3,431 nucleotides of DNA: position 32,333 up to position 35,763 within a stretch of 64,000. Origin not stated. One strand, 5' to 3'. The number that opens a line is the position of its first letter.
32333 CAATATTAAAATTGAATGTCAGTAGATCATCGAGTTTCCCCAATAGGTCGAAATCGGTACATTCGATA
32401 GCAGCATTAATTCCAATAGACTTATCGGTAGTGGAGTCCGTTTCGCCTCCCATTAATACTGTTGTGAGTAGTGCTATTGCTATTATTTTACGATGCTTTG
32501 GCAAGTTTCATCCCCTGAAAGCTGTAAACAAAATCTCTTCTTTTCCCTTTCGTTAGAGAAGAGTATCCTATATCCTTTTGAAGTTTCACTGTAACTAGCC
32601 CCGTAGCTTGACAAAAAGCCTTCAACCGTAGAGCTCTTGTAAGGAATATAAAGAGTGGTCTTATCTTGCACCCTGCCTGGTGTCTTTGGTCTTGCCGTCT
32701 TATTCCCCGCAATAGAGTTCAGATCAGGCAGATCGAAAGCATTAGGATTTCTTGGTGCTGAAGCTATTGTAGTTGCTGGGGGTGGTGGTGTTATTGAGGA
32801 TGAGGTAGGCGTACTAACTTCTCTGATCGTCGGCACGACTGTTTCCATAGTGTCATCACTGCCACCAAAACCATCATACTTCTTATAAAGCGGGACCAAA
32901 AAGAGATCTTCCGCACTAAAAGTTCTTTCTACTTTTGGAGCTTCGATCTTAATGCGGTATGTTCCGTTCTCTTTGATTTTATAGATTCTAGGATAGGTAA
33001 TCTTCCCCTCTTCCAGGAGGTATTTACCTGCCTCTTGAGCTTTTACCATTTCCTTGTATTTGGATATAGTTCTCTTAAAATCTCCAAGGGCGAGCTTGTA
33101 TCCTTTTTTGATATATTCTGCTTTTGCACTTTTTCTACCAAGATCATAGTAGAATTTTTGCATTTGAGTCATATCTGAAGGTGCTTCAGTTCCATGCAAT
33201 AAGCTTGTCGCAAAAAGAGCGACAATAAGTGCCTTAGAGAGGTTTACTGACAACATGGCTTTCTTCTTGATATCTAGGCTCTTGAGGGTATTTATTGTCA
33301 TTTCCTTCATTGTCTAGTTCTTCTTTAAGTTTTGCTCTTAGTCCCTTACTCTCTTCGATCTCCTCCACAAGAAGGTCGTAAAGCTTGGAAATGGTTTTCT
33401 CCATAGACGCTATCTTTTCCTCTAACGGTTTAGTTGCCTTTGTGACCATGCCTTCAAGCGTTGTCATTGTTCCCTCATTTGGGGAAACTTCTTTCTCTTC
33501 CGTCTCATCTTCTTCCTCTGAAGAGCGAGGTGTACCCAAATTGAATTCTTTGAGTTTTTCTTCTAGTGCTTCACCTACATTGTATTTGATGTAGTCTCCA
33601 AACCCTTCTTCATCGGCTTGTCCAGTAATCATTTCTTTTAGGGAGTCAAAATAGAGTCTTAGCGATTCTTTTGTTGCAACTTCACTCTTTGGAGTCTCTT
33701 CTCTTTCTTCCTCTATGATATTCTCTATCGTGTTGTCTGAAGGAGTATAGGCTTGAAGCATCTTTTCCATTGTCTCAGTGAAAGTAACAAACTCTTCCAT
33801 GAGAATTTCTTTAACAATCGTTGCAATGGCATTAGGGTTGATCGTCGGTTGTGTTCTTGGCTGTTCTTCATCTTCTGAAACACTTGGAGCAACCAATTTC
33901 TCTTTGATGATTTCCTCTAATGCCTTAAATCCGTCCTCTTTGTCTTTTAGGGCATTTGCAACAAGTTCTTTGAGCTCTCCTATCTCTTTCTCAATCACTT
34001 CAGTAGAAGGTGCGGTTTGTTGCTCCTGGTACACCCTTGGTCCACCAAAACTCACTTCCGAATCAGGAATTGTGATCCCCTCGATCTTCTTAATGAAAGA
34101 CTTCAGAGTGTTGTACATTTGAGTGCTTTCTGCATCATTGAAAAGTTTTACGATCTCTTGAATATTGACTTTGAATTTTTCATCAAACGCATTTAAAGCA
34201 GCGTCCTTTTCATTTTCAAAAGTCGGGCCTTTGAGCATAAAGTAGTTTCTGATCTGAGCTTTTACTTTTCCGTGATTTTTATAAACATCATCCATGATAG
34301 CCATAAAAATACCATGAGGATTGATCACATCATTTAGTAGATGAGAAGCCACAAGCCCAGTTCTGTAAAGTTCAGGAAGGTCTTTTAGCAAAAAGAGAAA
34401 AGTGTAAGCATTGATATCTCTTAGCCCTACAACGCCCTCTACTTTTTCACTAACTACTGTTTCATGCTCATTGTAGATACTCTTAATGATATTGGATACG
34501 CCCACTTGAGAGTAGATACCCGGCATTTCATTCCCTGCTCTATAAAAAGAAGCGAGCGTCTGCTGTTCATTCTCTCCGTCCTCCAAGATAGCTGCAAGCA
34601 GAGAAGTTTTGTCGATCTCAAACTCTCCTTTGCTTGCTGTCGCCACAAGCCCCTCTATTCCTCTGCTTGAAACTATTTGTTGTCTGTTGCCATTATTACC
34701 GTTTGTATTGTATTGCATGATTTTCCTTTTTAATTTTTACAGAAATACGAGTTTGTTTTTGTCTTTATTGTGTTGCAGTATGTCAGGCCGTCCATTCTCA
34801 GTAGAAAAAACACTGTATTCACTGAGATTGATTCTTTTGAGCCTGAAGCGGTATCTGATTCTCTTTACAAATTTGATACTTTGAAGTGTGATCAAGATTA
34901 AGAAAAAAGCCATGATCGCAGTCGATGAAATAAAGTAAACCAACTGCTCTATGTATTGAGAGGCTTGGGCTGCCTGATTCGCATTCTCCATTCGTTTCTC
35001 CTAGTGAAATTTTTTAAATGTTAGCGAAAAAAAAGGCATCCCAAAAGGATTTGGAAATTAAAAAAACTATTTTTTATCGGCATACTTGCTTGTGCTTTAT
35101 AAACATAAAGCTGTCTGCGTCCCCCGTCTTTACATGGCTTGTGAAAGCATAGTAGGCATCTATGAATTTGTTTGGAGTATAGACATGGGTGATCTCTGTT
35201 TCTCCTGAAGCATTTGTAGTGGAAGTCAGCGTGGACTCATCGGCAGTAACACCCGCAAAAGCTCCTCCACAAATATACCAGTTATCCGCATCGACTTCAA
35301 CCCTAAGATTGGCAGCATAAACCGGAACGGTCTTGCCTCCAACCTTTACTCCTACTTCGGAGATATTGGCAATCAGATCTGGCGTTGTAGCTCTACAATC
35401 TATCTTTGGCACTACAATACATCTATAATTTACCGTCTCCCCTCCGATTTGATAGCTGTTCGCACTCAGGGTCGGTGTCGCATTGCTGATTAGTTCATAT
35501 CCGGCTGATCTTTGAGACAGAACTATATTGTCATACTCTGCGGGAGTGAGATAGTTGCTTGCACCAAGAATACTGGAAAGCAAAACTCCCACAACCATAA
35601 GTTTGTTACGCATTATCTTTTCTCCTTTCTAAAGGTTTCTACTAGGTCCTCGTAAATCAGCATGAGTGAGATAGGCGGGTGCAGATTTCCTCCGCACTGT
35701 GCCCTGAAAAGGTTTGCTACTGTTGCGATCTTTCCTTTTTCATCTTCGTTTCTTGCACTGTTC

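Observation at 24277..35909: About 12 kb of 15 co-directional, mostly exported ORFs of no recognisable family: candidate uncharacterised mating-channel module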

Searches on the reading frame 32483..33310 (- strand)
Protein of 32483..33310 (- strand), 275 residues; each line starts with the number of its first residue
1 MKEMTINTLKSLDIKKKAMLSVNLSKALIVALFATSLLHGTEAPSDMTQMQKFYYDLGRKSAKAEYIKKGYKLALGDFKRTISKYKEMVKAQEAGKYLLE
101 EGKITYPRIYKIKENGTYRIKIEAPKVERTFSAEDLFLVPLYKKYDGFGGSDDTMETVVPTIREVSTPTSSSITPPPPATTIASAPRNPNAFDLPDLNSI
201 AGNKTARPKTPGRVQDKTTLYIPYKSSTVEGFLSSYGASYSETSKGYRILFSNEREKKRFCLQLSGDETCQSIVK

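Call 5: search_protein_families(library=pfam, proteins=[window:32483-33310:-], max_evalue=0.01)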
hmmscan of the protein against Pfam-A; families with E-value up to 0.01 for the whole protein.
window:32483-33310:- (275 aa): 0 families

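Call 8: search_protein_families(library=ncbifam, proteins=[window:32483-33310:-], max_evalue=0.1)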
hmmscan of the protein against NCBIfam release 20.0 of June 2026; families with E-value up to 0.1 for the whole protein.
window:32483-33310:- (275 aa): 0 families

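Call 19: find_homologous_proteins(query=window:32483-33310:-, max_evalue=0.001)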
Query window:32483-33310:- (275 aa): 5 proteins with E <= 0.001 among 787 candidates.
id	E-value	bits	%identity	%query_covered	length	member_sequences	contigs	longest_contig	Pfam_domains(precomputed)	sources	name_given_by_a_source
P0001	2.5e-164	563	100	93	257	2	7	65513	-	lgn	-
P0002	3.0e-69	251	48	91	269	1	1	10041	-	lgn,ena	-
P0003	4.8e-67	244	48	93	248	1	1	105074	-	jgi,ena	-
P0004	3.0e-53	199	42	90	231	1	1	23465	-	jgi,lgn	-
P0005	4.9e-52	195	43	89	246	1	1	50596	-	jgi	jgi:hypothetical protein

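Call 20: find_encoding_contigs(protein=P0003, flank=10000, max_places=2)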
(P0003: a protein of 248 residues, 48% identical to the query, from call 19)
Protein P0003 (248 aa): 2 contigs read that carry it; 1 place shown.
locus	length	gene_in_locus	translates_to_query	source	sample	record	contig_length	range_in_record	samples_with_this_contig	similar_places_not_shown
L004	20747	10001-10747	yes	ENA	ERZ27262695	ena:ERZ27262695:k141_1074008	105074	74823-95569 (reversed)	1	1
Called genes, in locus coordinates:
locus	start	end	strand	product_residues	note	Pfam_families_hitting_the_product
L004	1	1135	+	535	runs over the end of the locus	-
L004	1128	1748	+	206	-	-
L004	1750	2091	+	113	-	-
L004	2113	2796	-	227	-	-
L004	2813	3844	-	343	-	-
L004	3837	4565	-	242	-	-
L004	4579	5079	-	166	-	-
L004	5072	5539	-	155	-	-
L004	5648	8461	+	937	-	-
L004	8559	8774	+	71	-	-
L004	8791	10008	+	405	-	-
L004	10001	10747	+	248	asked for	-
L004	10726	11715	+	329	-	-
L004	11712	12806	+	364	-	-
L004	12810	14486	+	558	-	-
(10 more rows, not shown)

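Call 21: find_encoding_contigs(protein=P0001, flank=10000, max_places=7)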
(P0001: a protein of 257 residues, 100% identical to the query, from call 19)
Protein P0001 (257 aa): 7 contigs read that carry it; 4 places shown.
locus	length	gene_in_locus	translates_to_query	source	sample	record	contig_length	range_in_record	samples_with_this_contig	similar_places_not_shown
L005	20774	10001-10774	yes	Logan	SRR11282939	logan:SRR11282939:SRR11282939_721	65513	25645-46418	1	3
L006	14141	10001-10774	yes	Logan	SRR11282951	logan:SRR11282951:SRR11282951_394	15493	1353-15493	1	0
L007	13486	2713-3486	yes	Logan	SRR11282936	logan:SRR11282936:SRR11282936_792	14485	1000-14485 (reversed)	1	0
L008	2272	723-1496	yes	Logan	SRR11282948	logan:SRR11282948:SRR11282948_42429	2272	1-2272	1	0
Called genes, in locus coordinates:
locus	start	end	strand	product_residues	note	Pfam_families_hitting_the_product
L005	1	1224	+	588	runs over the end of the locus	PF00437:T2SSE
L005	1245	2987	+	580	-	-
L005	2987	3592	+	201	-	-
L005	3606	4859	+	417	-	-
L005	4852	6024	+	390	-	-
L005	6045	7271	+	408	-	PF00437:T2SSE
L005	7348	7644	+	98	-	-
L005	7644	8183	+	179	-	-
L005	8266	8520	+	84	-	-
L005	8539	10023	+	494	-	-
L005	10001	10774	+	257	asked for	-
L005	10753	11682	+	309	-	-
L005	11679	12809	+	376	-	-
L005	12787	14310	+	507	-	PF01464:SLT, PF18896:SLT_3 (weak)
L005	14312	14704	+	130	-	-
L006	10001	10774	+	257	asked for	-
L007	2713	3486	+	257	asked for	-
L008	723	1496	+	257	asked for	-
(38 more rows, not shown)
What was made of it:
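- Checked: Independent gene calls on the source contig place the starts of ORF5, 9, 11 and 15 slightly downstream of the longest ORF (257, 130, 227 and 189 aa; call 21).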

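Call 23: find_related_loci(query=A1, collection=genome_contigs, flank=10000)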
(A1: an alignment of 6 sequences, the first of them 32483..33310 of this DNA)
Query A1 (275 aa) in genome_contigs; peptide patterns used: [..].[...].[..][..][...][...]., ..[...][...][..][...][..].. (x = any residue, [..] = any of these).
599 stretches matched a pattern (row limit reached: there are more); 2 encode a relative of the query (tblastn E <= 1e-3); 2 distinct loci.
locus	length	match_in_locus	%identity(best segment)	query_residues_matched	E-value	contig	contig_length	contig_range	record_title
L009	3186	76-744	29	38-275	6e-32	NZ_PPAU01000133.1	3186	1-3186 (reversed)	Campylobacter concisus strain AAUH-11UCo 1102559, whole genome shotgun sequence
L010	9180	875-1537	36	28-273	2e-47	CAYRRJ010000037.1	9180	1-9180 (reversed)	MAG TPA_asm: uncultured Campylobacterales bacterium isolate binchicken_co36_194 genome assembly, contig: NODE_5315_lengt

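Call 24: find_related_loci(query=A1, collection=metagenome_contigs, flank=10000)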
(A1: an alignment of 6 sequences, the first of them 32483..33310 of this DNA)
Query A1 (275 aa) in metagenome_contigs; peptide patterns used: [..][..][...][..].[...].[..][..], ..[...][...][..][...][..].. (x = any residue, [..] = any of these).
600 stretches matched a pattern (row limit reached: there are more); 6 encode a relative of the query (tblastn E <= 1e-3); 6 distinct loci.
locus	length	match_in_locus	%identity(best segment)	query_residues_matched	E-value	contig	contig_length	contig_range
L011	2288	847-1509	36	28-273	7e-47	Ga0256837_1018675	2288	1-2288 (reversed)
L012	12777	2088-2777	33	20-271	2e-42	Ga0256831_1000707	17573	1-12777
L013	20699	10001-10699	29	30-275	1e-33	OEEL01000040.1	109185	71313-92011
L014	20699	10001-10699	29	30-275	1e-33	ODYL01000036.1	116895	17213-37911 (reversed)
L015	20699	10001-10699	29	30-275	5e-33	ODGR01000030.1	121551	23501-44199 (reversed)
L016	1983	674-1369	31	13-271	4e-27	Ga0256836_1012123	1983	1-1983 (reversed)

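Call 25: find_related_loci(query=A1, collection=viral_contigs, flank=10000)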
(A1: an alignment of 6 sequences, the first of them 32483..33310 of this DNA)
Query A1 (275 aa) in viral_contigs; peptide patterns used: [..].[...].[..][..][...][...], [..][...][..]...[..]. (x = any residue, [..] = any of these).
388 stretches matched a pattern, but none encodes a relative of the query by tblastn (E <= 1e-3).
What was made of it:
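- Tried and rejected: Viral contig scan with the ORF5 family: none (call 25).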

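Call 27: find_encoding_contigs(protein=P0005, flank=10000, max_places=1)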
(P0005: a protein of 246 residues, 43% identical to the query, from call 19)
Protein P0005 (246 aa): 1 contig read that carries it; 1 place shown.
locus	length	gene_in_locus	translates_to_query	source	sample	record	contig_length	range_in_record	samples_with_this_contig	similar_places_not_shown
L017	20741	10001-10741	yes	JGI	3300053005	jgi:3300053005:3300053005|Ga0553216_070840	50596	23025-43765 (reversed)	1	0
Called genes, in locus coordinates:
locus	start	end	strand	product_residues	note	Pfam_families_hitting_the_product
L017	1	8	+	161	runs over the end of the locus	-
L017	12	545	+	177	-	-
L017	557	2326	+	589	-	PF00437:T2SSE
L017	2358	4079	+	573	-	PF00263:Secretin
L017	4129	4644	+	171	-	-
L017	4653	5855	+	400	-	-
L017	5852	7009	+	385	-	-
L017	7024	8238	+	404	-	PF00437:T2SSE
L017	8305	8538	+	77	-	-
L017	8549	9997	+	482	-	-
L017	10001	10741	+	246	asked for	-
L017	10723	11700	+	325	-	-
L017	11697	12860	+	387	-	-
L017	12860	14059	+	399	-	-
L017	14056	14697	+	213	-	PF03734:YkuD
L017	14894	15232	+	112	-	-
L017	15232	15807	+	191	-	-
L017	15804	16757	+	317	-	PF02195:ParB_N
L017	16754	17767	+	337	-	-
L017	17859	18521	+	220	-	-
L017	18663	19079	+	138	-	-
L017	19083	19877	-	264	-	-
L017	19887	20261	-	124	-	-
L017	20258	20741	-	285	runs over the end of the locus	-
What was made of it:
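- Contig L017 shows pilus genes followed by ORF3-ORF8 homologues (call 27).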

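Call 28: find_encoding_contigs(protein=P0004, flank=10000, max_places=1)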
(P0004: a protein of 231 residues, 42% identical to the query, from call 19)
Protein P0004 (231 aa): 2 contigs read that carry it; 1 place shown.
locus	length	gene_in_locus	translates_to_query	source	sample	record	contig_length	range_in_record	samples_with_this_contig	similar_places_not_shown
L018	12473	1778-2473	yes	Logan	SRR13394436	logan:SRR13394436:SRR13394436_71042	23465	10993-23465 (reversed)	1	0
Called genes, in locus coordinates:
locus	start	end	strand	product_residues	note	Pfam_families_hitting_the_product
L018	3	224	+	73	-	?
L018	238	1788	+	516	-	-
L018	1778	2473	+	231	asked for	-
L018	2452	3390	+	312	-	-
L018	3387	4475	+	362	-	-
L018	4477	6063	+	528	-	PF01464:SLT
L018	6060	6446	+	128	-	-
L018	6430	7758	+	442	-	-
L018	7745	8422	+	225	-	-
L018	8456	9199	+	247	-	-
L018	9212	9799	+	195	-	-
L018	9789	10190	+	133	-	-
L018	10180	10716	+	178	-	-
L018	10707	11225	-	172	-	-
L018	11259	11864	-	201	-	-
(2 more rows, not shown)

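Call 29: find_encoding_contigs(protein=P0002, flank=10000, max_places=1)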
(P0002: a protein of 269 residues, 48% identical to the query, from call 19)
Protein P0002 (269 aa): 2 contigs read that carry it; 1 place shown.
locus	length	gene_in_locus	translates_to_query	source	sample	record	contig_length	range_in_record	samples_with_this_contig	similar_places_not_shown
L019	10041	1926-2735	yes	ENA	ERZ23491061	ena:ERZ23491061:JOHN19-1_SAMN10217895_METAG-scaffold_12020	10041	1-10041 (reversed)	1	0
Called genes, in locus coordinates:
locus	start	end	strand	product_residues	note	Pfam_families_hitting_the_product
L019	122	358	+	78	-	-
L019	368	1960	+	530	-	-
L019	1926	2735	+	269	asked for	-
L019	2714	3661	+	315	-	-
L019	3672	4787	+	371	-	-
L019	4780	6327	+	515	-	-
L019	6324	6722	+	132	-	-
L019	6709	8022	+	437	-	-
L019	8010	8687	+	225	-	-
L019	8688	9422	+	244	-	-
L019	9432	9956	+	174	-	-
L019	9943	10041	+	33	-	?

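Call 42: search_protein_families(library=phrogs, proteins=[window:32483-33310:-], max_evalue=0.01)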
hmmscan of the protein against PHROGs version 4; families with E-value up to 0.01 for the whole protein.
window:32483-33310:- (275 aa): 0 families

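Call 81: search_solved_structures(query=A9, max_evalue=10)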
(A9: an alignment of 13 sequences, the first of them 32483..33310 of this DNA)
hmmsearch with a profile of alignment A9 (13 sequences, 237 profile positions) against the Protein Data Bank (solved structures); distinct sequences matched with E-value up to 10: 4.
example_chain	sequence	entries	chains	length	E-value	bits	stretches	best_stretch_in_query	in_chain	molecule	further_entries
2boa_A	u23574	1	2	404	0.49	13.3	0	157-221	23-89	CARBOXYPEPTIDASE A4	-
1o4s_A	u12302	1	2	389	0.72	12.8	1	177-226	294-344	Aspartate aminotransferase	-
1aye_A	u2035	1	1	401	0.86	12.5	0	169-223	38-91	PROCARBOXYPEPTIDASE A2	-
6yw5_JJ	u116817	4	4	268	2.9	10.8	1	35-65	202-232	37S ribosomal protein S10, mitochondrial | 30S ribosomal protein S10, mitochondrial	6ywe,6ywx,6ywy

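Call 87: search_protein_families(library=pfam, alignment_id=A10, max_evalue=0.001)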
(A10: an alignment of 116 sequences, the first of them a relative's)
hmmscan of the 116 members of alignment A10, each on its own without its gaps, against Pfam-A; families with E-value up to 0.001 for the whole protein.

A. member 1, L019:122-358:+ (78 aa): 0 families

B. families by the number of members that match (of 116 scanned): 5 families
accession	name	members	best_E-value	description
PF01464.25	SLT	2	2.8e-08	Transglycosylase SLT domain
PF06682.17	SARAF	2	0.00039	SOCE-associated regulatory factor of calcium homoeostasis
PF08346.17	AntA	1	4.4e-15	AntA/AntB antirepressor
PF00482.28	T2SSF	1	1.4e-05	Type II secretion system (T2SS), protein F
PF18896.5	SLT_3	1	0.00023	Lysozyme like domain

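Call 115: search_protein_families(library=ncbifam, alignment_id=A10, max_evalue=0.001)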
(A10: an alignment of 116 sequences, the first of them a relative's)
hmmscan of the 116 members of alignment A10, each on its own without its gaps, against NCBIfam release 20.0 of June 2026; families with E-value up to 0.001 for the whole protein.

A. member 1, L019:122-358:+ (78 aa): 0 families

B. families by the number of members that match (of 116 scanned): 8 families
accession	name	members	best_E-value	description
NF011856.0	PRK15328.1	2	1.4e-08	type III secretion system invasion protein IagB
TIGR02520.1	pilus_B_mal_scr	1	6.7e-12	PilN family type IVB pilus formation outer membrane protein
TIGR02519.1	pilus_MshL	1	3.8e-09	pilus (MSHA type) biogenesis protein MshL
NF038218.1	IcmG_DotF_IVB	1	0.00012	type IVB secretion system protein IcmG/DotF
NF045849.1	ICE_MMCAP2_0565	1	0.00018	Mbov_0395 family pilin-like conjugal transfer protein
NF004270.2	PRK05687.2-1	1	0.00062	flagellar assembly protein FliH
NF052267.1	inact_TG_RloB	1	0.00087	osmotic stress tolerance membrane protein RloB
NF033761.1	gliding_GltJ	1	0.00092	adventurous gliding motility protein GltJ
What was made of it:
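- On MPF_I (IncI1 / Dot-Icm type IVB): There are no NCBIfam IncI1 or Dot/Icm hits except one unlocated sub-threshold DotF hit (call 115).
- Closest known: MPF_I / type IVB systems. Same: One relative's protein gave a sub-threshold IcmG/DotF hit (call 115).
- Tried and rejected: Pfam and NCBIfam on 116 homologues and neighbours from ten related loci: only SLT, AntA, T2SSF, secretin, and a few sub-threshold hits including one IcmG/DotF hit (calls 87, 115).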

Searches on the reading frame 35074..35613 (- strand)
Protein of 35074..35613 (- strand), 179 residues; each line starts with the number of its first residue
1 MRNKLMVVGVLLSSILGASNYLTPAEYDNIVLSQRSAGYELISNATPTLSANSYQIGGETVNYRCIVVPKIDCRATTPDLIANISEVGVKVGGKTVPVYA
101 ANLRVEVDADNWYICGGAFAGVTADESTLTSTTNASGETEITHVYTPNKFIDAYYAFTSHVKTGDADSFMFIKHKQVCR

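Call 5: search_protein_families(library=pfam, proteins=[window:35074-35613:-], max_evalue=0.01)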
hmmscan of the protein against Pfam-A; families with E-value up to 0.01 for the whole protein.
window:35074-35613:- (179 aa): 0 families

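Call 8: search_protein_families(library=ncbifam, proteins=[window:35074-35613:-], max_evalue=0.1)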
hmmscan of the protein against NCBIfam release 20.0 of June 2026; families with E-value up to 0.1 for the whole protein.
window:35074-35613:- (179 aa): 1 family
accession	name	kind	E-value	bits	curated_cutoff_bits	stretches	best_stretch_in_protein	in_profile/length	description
NF004990.0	PRK06370.1-1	equivalog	0.077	11.6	842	0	103-127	393-417/459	FAD-containing oxidoreductase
